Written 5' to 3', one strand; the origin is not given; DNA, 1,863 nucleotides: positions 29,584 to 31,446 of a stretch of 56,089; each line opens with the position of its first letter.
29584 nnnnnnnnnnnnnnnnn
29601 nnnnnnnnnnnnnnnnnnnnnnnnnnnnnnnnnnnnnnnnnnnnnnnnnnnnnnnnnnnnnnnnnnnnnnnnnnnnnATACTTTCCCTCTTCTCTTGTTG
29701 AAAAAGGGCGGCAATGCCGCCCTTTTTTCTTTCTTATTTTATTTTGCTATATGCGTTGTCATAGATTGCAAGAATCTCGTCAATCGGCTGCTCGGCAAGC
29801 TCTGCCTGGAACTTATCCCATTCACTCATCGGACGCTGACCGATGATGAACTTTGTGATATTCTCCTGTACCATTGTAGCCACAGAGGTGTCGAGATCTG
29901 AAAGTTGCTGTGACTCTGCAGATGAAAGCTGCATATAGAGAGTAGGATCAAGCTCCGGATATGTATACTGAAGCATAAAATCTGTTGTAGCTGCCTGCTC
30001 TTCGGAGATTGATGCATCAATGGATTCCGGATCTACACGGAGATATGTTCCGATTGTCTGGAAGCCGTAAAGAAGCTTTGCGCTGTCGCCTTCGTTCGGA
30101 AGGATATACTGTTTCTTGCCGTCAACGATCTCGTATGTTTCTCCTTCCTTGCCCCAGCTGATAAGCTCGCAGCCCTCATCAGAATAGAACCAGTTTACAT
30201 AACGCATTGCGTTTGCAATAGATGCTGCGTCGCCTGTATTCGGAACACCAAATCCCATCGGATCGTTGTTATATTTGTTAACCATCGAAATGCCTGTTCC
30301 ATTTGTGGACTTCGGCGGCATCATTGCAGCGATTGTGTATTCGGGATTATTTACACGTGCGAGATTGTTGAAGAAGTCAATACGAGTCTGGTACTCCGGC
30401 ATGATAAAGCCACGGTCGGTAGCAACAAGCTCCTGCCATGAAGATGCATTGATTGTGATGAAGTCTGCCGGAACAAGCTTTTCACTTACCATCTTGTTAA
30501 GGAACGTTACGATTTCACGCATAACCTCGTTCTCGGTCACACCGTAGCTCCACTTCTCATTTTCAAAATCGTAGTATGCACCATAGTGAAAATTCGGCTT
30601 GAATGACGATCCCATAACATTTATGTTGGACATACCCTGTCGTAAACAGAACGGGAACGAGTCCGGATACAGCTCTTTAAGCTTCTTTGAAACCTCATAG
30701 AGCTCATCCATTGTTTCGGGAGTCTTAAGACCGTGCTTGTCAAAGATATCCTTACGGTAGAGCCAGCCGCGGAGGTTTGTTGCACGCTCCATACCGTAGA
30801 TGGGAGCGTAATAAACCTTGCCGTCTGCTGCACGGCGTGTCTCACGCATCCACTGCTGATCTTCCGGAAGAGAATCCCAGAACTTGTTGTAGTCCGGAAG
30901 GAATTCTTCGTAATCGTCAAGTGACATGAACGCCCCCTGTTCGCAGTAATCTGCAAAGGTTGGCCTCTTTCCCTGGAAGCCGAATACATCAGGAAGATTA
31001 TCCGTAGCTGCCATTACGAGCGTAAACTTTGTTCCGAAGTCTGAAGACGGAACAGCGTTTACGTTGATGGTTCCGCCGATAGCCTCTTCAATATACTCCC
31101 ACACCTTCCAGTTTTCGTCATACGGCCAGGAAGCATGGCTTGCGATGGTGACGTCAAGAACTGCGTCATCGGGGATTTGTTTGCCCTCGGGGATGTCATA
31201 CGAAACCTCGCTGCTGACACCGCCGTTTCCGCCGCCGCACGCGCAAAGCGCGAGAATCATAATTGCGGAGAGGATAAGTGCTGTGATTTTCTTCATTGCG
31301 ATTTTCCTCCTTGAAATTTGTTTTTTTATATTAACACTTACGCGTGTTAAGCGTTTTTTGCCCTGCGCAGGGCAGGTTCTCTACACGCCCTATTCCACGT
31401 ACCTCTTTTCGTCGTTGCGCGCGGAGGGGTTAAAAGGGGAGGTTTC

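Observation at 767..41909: Two diverged paralogous cassettes: secreted accessory protein, giant SLH-anchored lyase, orphan SBP, cytoplasmic glycan-processing enzymes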

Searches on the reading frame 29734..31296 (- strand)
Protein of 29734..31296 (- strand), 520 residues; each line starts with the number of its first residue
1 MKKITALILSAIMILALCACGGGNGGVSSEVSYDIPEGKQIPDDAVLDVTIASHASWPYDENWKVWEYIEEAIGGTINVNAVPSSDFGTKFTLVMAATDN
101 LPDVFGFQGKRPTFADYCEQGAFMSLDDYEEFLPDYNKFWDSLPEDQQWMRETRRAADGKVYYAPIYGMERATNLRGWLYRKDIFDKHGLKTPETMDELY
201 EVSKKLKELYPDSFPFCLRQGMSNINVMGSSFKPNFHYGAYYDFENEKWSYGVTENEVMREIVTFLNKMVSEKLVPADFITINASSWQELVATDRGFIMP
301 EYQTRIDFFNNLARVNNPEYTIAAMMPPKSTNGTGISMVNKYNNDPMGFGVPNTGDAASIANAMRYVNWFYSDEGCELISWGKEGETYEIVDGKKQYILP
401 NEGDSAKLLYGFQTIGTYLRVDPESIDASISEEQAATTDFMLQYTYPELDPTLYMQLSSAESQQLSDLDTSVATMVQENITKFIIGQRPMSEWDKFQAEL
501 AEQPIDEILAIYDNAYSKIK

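Call 5: search_protein_families(library=pfam, proteins=[window:29734-31296:-], max_evalue=0.01)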
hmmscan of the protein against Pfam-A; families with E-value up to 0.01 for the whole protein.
window:29734-31296:- (520 aa): 2 families
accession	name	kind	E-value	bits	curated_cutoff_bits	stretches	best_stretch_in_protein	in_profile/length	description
PF01547.30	SBP_bac_1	-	5.4e-16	59.9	26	1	74-375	23-305/307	Bacterial extracellular solute-binding protein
PF13416.11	SBP_bac_8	-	2.1e-14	54.4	27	1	70-375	8-248/279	Bacterial extracellular solute-binding protein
